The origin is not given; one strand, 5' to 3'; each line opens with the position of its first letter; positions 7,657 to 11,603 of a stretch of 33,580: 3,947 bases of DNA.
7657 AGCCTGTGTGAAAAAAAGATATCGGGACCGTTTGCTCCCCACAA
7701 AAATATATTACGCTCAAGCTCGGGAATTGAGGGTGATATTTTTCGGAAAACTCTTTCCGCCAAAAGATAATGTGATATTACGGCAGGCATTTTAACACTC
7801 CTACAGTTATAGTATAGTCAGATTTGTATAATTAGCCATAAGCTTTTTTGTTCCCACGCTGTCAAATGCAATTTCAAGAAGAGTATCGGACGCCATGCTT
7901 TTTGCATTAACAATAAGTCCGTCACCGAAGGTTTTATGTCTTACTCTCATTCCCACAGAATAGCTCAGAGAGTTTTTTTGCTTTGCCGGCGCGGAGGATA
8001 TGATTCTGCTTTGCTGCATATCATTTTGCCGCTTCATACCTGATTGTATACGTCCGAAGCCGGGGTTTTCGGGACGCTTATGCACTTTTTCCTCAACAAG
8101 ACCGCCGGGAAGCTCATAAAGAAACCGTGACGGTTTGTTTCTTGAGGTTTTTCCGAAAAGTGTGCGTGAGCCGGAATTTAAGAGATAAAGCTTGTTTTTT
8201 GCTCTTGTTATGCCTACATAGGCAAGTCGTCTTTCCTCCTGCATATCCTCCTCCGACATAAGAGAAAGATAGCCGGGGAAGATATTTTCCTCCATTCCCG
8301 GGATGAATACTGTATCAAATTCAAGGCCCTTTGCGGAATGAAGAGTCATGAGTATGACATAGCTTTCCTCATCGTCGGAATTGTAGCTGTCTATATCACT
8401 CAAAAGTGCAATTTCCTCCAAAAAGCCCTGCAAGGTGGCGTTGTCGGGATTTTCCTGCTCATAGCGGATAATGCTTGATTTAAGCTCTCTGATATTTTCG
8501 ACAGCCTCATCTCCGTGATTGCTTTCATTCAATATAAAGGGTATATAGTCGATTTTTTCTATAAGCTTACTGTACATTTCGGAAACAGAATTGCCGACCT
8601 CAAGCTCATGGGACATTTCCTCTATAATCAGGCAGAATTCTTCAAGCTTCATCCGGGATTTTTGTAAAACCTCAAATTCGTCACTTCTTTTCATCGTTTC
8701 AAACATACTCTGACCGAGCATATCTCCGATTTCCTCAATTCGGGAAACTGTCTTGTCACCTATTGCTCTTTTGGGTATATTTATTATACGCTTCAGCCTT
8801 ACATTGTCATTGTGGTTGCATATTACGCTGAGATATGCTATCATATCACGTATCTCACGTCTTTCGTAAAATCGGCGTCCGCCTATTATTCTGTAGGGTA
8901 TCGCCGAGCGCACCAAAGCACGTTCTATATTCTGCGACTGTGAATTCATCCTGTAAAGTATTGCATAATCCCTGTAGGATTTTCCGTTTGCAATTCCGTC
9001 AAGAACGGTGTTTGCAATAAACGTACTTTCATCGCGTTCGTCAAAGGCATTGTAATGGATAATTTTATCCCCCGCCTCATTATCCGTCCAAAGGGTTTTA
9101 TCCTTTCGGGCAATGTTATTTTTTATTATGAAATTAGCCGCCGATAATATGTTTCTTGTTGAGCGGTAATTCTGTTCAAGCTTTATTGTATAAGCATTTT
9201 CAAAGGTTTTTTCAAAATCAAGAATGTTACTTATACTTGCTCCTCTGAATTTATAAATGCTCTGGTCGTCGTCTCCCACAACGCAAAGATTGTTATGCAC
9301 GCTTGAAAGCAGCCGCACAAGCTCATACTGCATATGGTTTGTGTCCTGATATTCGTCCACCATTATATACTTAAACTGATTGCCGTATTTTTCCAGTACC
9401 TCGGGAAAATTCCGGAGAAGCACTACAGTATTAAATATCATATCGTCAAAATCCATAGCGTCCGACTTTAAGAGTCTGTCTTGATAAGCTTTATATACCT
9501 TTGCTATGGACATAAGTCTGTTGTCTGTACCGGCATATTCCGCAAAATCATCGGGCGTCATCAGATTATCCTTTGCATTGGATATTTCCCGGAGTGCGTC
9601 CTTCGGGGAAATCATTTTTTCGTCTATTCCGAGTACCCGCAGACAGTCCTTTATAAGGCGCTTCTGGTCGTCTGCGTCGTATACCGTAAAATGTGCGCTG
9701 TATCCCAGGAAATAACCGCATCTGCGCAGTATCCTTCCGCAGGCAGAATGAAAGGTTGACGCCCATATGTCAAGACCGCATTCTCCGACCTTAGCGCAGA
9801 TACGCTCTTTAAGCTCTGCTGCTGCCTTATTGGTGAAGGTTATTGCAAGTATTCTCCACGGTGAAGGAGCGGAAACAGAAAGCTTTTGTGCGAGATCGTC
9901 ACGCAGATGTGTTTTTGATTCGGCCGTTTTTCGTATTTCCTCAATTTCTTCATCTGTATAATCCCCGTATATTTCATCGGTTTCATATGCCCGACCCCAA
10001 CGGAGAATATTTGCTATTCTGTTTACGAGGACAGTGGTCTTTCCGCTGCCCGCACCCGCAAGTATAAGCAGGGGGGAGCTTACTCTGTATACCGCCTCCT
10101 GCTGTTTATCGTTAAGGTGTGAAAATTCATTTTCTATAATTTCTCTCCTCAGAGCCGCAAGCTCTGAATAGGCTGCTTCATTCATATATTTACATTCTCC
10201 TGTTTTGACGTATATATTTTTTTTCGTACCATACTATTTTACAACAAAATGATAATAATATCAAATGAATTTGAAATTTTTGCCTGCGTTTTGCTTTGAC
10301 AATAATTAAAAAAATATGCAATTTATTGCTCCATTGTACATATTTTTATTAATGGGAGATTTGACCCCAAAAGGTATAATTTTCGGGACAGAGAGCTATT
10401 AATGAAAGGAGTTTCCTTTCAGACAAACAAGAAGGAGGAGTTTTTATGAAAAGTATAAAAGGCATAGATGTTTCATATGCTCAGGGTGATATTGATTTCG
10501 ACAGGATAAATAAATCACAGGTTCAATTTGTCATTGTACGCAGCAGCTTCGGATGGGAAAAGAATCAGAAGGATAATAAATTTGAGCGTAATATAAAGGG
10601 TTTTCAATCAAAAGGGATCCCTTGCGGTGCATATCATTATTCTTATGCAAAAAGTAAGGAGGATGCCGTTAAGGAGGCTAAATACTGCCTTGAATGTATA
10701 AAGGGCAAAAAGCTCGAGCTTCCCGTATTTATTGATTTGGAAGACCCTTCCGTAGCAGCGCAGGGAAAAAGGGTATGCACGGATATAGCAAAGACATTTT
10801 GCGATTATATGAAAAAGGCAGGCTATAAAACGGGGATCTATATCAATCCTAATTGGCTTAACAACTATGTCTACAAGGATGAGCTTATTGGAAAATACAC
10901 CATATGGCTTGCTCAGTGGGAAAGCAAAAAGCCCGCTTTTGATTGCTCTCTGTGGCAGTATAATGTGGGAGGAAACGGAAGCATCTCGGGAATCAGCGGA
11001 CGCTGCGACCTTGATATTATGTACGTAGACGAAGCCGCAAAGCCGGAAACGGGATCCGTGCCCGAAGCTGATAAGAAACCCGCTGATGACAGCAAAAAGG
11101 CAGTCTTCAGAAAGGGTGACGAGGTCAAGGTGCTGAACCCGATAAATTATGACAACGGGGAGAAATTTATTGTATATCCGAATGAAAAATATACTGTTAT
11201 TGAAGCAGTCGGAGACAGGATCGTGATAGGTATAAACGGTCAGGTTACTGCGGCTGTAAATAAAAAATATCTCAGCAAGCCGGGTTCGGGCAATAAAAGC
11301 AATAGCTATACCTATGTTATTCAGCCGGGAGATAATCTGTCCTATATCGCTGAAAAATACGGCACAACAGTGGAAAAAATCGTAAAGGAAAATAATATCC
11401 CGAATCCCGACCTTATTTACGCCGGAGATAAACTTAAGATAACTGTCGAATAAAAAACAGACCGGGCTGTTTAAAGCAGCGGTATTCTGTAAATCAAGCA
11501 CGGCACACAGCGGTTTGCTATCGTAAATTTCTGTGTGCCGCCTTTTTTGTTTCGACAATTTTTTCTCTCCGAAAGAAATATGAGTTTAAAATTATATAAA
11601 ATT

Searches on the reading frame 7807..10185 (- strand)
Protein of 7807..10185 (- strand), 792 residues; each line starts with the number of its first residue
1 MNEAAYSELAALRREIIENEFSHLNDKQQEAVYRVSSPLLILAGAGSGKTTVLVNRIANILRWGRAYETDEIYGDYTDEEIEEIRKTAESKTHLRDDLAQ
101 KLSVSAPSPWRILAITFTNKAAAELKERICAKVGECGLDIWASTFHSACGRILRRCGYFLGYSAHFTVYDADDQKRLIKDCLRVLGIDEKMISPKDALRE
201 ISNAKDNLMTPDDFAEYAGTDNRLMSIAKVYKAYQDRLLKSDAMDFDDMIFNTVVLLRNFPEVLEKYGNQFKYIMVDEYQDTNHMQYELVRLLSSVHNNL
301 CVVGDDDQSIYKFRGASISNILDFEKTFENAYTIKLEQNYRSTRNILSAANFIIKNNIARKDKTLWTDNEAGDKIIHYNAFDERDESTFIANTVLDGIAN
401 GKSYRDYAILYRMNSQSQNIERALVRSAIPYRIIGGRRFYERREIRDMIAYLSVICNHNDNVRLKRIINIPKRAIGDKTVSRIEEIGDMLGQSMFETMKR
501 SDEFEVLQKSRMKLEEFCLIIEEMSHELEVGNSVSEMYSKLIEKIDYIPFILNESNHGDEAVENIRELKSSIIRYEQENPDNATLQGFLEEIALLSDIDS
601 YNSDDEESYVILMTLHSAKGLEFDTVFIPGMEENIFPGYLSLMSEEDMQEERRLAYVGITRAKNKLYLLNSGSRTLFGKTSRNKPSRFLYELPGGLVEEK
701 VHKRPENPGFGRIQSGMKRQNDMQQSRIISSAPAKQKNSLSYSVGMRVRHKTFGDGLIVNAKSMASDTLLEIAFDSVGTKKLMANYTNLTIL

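Call 23: search_protein_families(library=pfam, proteins=[window:7807-10185:-], max_evalue=0.0001)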
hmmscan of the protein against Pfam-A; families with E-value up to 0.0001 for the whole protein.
window:7807-10185:- (792 aa): 6 families
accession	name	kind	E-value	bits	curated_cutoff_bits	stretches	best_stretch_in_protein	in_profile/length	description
PF00580.27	UvrD-helicase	-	1.4e-82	277.9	23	1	24-328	1-270/271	UvrD/REP helicase N-terminal domain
PF13361.12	UvrD_C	-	2.4e-78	264.5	25.6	1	334-668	1-345/350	UvrD-like helicase C-terminal domain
PF13245.12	AAA_19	-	2e-22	80.3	25.1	1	28-314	1-134/134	AAA domain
PF13538.12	UvrD_C_2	-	9e-11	41.9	27.4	1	610-669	2-52/52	UvrD-like helicase C-terminal domain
PF21196.3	PcrA_UvrD_tudor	-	5.1e-10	39.5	23.9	1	744-786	1-43/48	PcrA/UvrD tudor domain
PF01443.25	Viral_helicase1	-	1.6e-08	35.1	21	0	583-669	154-227/228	Viral superfamily 1 RNA helicase core domain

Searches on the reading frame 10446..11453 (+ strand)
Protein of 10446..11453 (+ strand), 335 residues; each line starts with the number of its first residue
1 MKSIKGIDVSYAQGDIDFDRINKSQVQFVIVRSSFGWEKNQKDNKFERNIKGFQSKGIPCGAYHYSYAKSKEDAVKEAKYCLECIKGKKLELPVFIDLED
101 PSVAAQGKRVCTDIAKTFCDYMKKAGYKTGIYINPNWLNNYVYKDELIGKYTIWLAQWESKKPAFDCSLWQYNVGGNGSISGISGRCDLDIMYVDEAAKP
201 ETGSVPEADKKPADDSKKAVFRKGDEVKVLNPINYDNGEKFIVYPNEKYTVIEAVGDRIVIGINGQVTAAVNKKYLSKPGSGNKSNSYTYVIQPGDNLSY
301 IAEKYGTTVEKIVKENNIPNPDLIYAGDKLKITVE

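Call 23: search_protein_families(library=pfam, proteins=[window:10446-11453:+], max_evalue=0.0001)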
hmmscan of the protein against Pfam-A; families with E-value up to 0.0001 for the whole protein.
window:10446-11453:+ (335 aa): 4 families
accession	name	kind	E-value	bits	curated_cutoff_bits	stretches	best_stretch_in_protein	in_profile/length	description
PF01183.26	Glyco_hydro_25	-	5.1e-30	105.6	27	1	7-174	1-173/180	Glycosyl hydrolases family 25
PF01476.26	LysM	-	9.4e-15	54.7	20.9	1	290-333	1-43/43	LysM domain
PF23462.1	LysM3_NFP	-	4e-05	24.5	28.1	0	289-318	4-33/48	NFP LysM3 domain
PF23473.1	LysM3_LYK4_5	-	9.5e-05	22.8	29.3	0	289-325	4-39/48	LYK4/5 LysM3 domain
